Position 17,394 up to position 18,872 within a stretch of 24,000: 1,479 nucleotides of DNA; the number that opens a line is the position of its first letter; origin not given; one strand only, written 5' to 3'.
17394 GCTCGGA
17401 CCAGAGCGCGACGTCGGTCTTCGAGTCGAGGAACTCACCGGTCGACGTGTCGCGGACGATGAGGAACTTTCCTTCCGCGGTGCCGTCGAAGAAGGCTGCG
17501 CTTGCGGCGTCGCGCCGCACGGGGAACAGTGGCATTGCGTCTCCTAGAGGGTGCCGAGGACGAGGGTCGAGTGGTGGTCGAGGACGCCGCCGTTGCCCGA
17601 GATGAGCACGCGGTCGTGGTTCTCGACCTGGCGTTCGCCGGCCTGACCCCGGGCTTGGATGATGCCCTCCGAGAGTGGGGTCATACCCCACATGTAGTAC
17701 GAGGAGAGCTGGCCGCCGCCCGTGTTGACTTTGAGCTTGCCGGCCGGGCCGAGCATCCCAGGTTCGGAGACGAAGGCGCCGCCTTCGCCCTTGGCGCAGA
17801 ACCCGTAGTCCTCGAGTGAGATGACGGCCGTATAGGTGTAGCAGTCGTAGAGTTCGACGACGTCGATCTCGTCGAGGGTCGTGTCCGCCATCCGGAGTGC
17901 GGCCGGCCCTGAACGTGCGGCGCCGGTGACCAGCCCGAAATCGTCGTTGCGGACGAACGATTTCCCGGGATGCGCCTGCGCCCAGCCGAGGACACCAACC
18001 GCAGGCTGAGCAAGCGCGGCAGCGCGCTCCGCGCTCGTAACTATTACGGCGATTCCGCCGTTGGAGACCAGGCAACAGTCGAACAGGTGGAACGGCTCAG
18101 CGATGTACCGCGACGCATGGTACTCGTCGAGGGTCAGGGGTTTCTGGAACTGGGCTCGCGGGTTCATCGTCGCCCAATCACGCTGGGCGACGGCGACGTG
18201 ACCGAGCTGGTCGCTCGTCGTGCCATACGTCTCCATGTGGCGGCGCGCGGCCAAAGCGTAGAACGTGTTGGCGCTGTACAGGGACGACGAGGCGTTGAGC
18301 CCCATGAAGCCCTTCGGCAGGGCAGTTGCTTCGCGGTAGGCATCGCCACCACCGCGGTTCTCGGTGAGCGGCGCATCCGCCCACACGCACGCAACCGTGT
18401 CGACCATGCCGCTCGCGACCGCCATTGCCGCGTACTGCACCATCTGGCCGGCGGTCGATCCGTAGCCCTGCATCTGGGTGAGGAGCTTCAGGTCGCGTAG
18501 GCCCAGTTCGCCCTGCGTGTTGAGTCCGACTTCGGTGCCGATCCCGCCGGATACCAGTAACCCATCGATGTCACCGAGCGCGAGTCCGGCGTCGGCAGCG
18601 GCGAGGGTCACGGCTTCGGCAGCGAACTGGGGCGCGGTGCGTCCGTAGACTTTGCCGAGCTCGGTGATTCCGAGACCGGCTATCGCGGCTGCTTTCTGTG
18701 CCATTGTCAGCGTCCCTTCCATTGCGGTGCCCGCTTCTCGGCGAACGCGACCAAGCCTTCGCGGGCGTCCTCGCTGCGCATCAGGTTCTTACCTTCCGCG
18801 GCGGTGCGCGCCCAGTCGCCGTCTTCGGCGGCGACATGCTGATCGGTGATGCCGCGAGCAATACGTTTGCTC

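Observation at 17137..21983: LysR-controlled CoA-transferase / hydratase / Cys-less thiolase-fold / DUF35 operon: a dehydrogenase-free hydration and retro-aldol module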

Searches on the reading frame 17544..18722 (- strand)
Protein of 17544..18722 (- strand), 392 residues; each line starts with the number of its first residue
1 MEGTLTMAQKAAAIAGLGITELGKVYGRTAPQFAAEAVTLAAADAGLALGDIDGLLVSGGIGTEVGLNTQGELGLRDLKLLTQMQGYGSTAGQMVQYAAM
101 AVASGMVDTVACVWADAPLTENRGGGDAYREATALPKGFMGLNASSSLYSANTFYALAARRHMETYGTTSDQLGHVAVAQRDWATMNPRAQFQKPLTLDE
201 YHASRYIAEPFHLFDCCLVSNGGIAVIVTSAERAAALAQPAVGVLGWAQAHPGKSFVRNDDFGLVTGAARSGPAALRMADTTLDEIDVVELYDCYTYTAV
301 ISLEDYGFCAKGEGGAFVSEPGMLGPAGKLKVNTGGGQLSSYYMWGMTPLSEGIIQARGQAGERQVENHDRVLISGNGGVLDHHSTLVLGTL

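Call 5: search_protein_families(library=pfam, proteins=[window:17544-18722:-], max_evalue=0.01)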
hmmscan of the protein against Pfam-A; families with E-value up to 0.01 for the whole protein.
window:17544-18722:- (392 aa): 1 family
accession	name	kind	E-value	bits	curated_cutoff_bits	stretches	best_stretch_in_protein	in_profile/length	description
PF22691.2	Thiolase_C_1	-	2.9e-41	141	28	1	248-391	1-144/144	Thiolase C-terminal domain-like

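Call 6: search_protein_families(library=ncbifam, proteins=[window:17544-18722:-], max_evalue=0.01)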
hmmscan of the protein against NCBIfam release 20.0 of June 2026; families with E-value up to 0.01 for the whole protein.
window:17544-18722:- (392 aa): 23 families
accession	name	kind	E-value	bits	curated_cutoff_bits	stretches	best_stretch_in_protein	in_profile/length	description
NF004811.0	PRK06158.1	subfamily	2e-90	303.6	421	1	9-391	7-380/384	acetyl-CoA acetyltransferase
NF005892.0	PRK07855.1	subfamily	1.1e-79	268.2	469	1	7-390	3-388/390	lipid-transfer protein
NF006010.0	PRK08142.1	subfamily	7.3e-66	222.5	462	1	11-388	6-384/388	thiolase domain-containing protein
NF004720.0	PRK06064.1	subfamily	3e-54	184.3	420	1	11-379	3-375/389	thiolase domain-containing protein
NF053570.1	AcCoTHIOL_METTL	equivalog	2e-46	158.6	600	1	12-379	4-371/385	acetyl-CoA acetyltransferase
NF009228.0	PRK12578.1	subfamily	1.8e-41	142.1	485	1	11-384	4-379/387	thiolase domain-containing protein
NF004810.0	PRK06157.1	equivalog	5.1e-40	137.8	403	1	10-380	7-384/400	acetyl-CoA acetyltransferase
NF006102.0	PRK08256.1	subfamily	3.9e-35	121.7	436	1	10-373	3-375/394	lipid-transfer protein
NF004715.0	PRK06059.1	equivalog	1.8e-34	119.4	424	2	9-237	3-229/399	lipid-transfer protein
NF005704.0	PRK07516.1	subfamily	3.9e-32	111.7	412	1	10-380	2-376/389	thiolase domain-containing protein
NF004982.0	PRK06365.1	equivalog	5e-32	111.5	695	2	35-242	42-248/430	thiolase domain-containing protein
NF006180.0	PRK08313.1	subfamily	7.3e-31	107.4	514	1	7-390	1-383/389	thiolase domain-containing protein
NF004721.0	PRK06065.1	equivalog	3.5e-24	85.4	455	1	8-378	8-379/393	thiolase domain-containing protein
NF053628.1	BnzsclthlBbsBGT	equivalog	9.7e-24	83.9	750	1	58-376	49-366/389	benzoylsuccinyl-CoA thiolase subunit BbsB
NF004722.0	PRK06066.1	equivalog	1.4e-17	63.7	516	1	153-375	142-368/385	thiolase domain-containing protein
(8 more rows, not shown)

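Call 7: search_solved_structures(query=window:17544-18722:-, max_evalue=0.001, show_alignments=4)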
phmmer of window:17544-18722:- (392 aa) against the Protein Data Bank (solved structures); distinct sequences matched with E-value up to 0.001: 18.
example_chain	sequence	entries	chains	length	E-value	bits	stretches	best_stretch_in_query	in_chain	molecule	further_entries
4u4e_A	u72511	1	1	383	8.7e-63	216.2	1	6-391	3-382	Thiolase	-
6ok1_A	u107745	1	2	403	2.5e-56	194.9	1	9-380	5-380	Lipid-transfer protein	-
9myr_A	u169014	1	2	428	2e-41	145.8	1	29-389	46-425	Nonspecific lipid-transfer protein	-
7yvy_A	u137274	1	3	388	2.6e-31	112.6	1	11-379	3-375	Acetyl-CoA acetyltransferase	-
6esq_A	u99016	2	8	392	2.5e-26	96.2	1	12-350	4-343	acetoacetyl-CoA thiolase | Acetyl-CoA acetyltransferase thiolase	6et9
6hsj_A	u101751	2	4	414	2.7e-24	89.5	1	12-369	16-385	SCP2-thiolase (type-1)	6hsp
6hrv_A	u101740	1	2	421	2.9e-24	89.4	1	12-369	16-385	SCP2-thiolase (type-1)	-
5ab4_A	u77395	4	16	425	6.7e-22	81.6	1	7-389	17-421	SCP2-THIOLASE LIKE PROTEIN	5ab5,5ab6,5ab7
4yzo_A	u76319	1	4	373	1.4e-20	77.2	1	148-374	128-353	Putative acyl-CoA acyltransferase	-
7pxp_C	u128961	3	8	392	4.7e-20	75.5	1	12-379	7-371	Benzoylsuccinyl-CoA thiolase subunit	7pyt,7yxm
4bi9_A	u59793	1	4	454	1.1e-12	51.2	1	82-373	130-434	3-KETOACYL-COA THIOLASE, PUTATIVE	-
4bia_A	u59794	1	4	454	2.5e-11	46.8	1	82-373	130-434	3-KETOACYL-COA THIOLASE, PUTATIVE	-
9skm_I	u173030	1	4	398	3e-09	39.9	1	270-389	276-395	2,4-diacetylphloroglucinol biosynthesis protein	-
9skh_I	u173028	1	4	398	5.3e-09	39.1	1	270-389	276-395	2,4-diacetylphloroglucinol biosynthesis protein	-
5m3k_C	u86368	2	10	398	1e-08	38.2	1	270-390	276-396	2,4-diacetylphloroglucinol biosynthesis protein PhlC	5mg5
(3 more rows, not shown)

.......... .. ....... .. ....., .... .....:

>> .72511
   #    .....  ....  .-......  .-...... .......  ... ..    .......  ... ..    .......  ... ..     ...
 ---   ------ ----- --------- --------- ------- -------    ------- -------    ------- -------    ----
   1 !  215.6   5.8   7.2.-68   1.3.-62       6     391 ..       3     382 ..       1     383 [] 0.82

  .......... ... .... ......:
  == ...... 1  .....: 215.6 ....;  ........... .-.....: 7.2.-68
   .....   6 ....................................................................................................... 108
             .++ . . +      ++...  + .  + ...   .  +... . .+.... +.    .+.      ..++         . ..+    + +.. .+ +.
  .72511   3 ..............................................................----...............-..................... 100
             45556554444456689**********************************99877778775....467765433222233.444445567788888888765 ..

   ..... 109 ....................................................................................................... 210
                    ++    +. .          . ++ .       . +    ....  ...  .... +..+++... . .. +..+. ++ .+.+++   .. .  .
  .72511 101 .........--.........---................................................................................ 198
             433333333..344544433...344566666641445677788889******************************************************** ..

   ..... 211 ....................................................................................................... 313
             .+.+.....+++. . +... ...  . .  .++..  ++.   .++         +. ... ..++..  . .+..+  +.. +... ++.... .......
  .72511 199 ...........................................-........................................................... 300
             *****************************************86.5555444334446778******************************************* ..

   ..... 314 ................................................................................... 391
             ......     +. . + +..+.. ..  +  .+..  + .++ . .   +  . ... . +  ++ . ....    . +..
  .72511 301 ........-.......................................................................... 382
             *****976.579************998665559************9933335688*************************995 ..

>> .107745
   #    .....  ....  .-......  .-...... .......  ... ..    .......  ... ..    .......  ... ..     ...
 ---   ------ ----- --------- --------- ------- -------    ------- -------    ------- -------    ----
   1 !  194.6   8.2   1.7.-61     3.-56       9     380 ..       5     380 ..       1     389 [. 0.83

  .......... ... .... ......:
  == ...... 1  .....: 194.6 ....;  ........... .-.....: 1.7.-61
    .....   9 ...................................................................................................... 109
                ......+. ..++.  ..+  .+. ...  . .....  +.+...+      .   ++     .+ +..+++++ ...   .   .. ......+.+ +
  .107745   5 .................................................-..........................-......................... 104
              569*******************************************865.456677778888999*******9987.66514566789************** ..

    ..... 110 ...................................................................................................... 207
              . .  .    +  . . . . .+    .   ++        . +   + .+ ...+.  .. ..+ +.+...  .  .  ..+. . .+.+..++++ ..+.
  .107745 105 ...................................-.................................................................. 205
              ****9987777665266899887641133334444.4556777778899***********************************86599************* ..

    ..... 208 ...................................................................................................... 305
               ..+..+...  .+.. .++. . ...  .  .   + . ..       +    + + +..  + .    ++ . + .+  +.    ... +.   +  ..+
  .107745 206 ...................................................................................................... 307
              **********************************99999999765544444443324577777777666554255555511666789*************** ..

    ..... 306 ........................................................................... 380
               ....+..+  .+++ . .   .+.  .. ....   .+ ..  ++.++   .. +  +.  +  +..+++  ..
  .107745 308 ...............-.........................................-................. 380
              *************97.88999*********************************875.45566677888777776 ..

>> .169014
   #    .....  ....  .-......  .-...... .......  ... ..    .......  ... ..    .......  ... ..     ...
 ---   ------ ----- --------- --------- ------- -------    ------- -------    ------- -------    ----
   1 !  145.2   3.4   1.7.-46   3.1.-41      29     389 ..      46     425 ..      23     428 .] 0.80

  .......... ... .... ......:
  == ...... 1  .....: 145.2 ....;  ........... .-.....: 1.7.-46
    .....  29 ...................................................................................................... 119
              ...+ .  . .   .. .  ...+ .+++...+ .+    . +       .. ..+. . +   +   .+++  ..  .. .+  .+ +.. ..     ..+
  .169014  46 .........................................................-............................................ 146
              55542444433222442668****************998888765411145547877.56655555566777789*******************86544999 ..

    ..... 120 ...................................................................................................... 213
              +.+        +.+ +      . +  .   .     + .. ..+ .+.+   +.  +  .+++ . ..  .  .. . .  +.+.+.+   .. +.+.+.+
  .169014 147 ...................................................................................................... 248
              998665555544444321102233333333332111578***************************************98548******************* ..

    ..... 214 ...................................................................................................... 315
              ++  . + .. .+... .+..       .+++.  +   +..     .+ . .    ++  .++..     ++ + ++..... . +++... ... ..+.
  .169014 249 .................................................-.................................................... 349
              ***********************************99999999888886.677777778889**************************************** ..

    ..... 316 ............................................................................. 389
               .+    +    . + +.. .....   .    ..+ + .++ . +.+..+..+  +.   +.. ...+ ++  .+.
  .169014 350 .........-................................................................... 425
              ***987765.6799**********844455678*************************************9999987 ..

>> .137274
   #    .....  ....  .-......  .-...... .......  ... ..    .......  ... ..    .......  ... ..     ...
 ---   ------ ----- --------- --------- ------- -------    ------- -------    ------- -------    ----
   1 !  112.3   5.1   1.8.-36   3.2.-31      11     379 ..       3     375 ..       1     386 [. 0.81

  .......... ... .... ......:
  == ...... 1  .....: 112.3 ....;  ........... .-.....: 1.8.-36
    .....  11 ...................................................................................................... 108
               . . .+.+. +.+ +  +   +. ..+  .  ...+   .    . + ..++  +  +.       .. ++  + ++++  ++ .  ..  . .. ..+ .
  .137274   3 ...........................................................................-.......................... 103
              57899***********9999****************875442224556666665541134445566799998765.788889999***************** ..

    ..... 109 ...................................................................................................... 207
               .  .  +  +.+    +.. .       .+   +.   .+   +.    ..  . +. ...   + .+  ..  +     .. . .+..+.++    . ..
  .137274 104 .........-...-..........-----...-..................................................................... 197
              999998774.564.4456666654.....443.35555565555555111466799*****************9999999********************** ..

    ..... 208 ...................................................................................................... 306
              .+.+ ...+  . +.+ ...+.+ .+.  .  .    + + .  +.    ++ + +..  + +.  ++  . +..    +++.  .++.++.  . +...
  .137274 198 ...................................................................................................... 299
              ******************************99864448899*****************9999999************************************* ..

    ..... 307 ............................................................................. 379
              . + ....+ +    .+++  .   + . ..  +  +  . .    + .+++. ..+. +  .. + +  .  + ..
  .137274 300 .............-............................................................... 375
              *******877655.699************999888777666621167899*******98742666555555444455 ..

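Call 15: find_homologous_proteins(query=window:17544-18722:-, max_evalue=1e-20)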
Query window:17544-18722:- (392 aa): 7157 proteins with E <= 1e-20 among 8000 candidates; the best 120 are listed.
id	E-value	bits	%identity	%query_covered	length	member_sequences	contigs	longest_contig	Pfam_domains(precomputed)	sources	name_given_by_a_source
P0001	2.0e-252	855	100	98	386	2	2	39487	PF22691.3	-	-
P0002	1.6e-222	757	88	97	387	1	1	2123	PF22691.3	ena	-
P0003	3.1e-213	726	83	97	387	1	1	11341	PF22691.3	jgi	jgi:acetyl-CoA acetyltransferase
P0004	1.8e-210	717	81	100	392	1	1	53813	PF22691.3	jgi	jgi:acetyl-CoA acetyltransferase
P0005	2.4e-209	713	81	99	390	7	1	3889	PF22691.3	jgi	jgi:acetyl-CoA acetyltransferase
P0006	2.6e-209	713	80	100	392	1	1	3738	PF22691.3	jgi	jgi:acetyl-CoA acetyltransferase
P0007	7.0e-209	712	82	97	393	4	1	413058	PF22691.3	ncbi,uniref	ncbi:thiolase [Agromyces tropicus]|uniref:Thiolase n=2 Tax=Agromyces tropicus TaxID=555371 RepID=A0A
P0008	1.0e-204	698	81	98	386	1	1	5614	PF22691.3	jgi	jgi:acetyl-CoA acetyltransferase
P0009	7.5e-204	695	79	100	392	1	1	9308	PF22691.3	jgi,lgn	jgi:acetyl-CoA acetyltransferase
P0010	4.9e-203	693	79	98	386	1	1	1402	PF22691.3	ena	-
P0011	4.8e-202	689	79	98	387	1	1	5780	PF22691.3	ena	-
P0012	1.0e-200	685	81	97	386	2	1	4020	PF22691.3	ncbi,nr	ncbi:MAG: thiolase [Microbacteriaceae bacterium]|nr:thiolase [Microbacteriaceae bacterium]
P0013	3.2e-196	670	78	99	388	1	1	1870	PF22691.3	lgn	-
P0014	2.0e-194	664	77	98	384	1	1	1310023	PF22691.3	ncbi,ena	-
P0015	1.9e-191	654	75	98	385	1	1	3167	PF22691.3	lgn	-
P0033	1.1e-183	629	73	98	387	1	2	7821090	PF22691.3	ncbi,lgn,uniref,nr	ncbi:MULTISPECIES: thiolase family protein [unclassified Rhodococcus (in: high G+C Gram-positive bac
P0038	5.9e-183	627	73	98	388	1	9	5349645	PF22691.3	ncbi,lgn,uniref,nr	ncbi:acetyl-CoA acetyltransferase [Mycolicibacterium phlei]|uniref:Sterol carrier protein n=1 Tax=My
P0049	3.2e-182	624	71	98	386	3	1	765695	PF22691.3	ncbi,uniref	ncbi:acetyl-CoA acetyltransferase [Paenarthrobacter sp. TE4293]|uniref:thiolase family protein n=1 T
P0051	4.4e-182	624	72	97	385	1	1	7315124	PF22691.3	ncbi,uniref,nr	ncbi:thiolase family protein [Amycolatopsis thermophila]|uniref:Acetyl-CoA acetyltransferase n=1 Tax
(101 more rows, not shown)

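Call 17: find_encoding_contigs(protein=P0038, flank=10000, max_places=2)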
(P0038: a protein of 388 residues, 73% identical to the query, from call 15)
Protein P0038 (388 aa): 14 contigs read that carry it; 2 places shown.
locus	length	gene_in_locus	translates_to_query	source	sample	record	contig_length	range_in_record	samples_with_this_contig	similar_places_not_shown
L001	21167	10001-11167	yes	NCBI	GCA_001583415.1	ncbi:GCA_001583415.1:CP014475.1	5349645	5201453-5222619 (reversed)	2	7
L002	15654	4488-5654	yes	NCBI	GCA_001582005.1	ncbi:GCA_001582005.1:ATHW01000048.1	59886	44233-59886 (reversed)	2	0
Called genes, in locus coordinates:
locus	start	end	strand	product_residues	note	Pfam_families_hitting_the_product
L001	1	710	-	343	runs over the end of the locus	PF12974:Phosphonate-bd, PF13379:NMT1_2, PF09084:NMT1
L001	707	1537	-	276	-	PF00005:ABC_tran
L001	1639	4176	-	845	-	PF00270:DEAD, PF04851:ResIII (weak), PF22527:DEXQc_Suv3 (weak), PF00271:Helicase_C (weak), PF12029:DUF3516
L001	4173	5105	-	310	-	PF00126:HTH_1, PF03466:LysR_substrate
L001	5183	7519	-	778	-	PF02515:CoA_transf_3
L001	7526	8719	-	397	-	PF02771:Acyl-CoA_dh_N (weak), PF02770:Acyl-CoA_dh_M, PF00441:Acyl-CoA_dh_1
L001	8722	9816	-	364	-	PF02771:Acyl-CoA_dh_N, PF00441:Acyl-CoA_dh_1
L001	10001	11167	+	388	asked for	PF22691:Thiolase_C_1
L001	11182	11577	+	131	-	PF01796:OB_ChsH2_C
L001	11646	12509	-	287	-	PF02913:FAD-oxidase_C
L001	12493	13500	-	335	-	PF01565:FAD_binding_4, PF02913:FAD-oxidase_C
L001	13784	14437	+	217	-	PF00440:TetR_N, PF02909:TetR_C_1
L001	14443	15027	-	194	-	-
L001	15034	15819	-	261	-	PF00106:adh_short, PF13561:adh_short_C2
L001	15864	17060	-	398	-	PF02515:CoA_transf_3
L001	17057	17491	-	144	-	PF13577:SnoaL_4, PF14534:DUF4440 (weak)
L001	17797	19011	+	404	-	PF04909:Amidohydro_2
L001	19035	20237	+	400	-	PF01613:Flavin_Reduct, PF01614:IclR_C (faint)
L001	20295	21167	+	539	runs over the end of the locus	PF00501:AMP-binding, PF13193:AMP-binding_C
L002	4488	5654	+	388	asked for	PF22691:Thiolase_C_1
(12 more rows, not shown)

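Call 18: find_encoding_contigs(protein=P0033, flank=10000, max_places=2)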
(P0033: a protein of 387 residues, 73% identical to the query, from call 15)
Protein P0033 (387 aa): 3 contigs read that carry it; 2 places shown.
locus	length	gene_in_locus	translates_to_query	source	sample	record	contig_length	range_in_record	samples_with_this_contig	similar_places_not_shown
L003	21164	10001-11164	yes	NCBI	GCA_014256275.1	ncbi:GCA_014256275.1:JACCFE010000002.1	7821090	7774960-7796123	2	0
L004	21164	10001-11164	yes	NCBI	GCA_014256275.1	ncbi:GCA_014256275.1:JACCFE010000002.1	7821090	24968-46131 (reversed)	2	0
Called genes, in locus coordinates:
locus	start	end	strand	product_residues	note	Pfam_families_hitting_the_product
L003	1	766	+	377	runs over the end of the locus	PF13546:DDE_5, PF01609:DDE_Tnp_1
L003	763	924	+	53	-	-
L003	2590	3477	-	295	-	PF00106:adh_short, PF08659:KR, PF13561:adh_short_C2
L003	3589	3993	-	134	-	PF03992:ABM (weak)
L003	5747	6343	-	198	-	PF00440:TetR_N, PF16859:TetR_C_11 (weak)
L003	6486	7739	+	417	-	PF02515:CoA_transf_3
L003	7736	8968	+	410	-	PF02515:CoA_transf_3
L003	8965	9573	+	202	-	PF13452:FAS1_DH_region (weak)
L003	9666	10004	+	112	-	-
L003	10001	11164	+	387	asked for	PF22691:Thiolase_C_1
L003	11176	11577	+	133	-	PF01796:OB_ChsH2_C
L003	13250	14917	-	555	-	PF02129:Peptidase_S15, PF08530:PepX_C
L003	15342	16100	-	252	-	PF00106:adh_short, PF08659:KR, PF13561:adh_short_C2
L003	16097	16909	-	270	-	PF00378:ECH_1, PF16113:ECH_2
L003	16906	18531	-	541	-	PF00501:AMP-binding, PF13193:AMP-binding_C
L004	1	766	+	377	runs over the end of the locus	PF13546:DDE_5, PF01609:DDE_Tnp_1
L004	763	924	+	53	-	-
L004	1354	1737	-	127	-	PF02371:Transposase_20 (weak)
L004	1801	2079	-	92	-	-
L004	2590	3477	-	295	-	PF00106:adh_short, PF08659:KR, PF13561:adh_short_C2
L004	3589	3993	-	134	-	PF03992:ABM (weak)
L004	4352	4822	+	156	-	PF13565:HTH_32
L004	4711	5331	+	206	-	PF13358:DDE_3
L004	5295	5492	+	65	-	-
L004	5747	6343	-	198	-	PF00440:TetR_N, PF16859:TetR_C_11 (weak)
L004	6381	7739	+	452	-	PF02515:CoA_transf_3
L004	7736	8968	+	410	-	PF02515:CoA_transf_3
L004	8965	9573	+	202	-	PF13452:FAS1_DH_region (weak)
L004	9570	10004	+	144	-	PF01575:MaoC_dehydratas (weak)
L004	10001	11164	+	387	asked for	PF22691:Thiolase_C_1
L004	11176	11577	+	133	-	PF01796:OB_ChsH2_C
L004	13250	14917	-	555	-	PF02129:Peptidase_S15, PF08530:PepX_C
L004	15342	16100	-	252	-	PF00106:adh_short, PF08659:KR, PF13561:adh_short_C2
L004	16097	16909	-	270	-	PF00378:ECH_1, PF16113:ECH_2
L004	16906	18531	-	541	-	PF00501:AMP-binding, PF13193:AMP-binding_C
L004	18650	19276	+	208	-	PF00440:TetR_N (weak)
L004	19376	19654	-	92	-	PF13193:AMP-binding_C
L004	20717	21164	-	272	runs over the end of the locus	PF00106:adh_short, PF01370:Epimerase, PF08659:KR, PF13561:adh_short_C2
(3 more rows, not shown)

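Call 19: find_encoding_contigs(protein=P0007, flank=10000, max_places=1)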
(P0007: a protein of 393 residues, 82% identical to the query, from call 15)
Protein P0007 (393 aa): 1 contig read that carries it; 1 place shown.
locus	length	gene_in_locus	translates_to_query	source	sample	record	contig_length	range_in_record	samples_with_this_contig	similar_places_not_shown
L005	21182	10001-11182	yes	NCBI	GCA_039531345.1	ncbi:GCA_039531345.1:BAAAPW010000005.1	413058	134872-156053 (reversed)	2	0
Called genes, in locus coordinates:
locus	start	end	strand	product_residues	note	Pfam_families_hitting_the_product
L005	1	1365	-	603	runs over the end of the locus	PF03109:ABC1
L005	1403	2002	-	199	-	PF03551:PadR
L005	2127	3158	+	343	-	PF00135:COesterase, PF20434:BD-FAE, PF07859:Abhydrolase_3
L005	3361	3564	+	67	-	-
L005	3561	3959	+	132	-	PF02661:Fic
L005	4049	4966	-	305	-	PF00126:HTH_1, PF03466:LysR_substrate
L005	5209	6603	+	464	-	PF00083:Sugar_tr, PF07690:MFS_1, PF06779:MFS_4, PF07690:MFS_1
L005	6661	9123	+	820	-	PF02515:CoA_transf_3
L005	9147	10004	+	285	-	PF00378:ECH_1, PF16113:ECH_2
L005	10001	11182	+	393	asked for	PF22691:Thiolase_C_1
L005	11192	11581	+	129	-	PF01796:OB_ChsH2_C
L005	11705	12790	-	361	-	PF00196:GerE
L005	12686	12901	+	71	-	-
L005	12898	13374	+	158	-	PF02311:AraC_binding (weak), PF07883:Cupin_2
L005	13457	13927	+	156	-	-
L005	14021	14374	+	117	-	PF11964:SpoIIAA-like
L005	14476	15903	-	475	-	PF02720:DUF222, PF01844:HNH (weak)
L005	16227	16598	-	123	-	-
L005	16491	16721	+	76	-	-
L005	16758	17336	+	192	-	PF13560:HTH_31, PF01381:HTH_3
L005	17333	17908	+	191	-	PF08843:AbiEii (faint)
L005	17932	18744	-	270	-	PF00106:adh_short, PF13561:adh_short_C2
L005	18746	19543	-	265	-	PF00561:Abhydrolase_1 (faint), PF12146:Hydrolase_4 (weak), PF12697:Abhydrolase_6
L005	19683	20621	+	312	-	PF00126:HTH_1, PF03466:LysR_substrate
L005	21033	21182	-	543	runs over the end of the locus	-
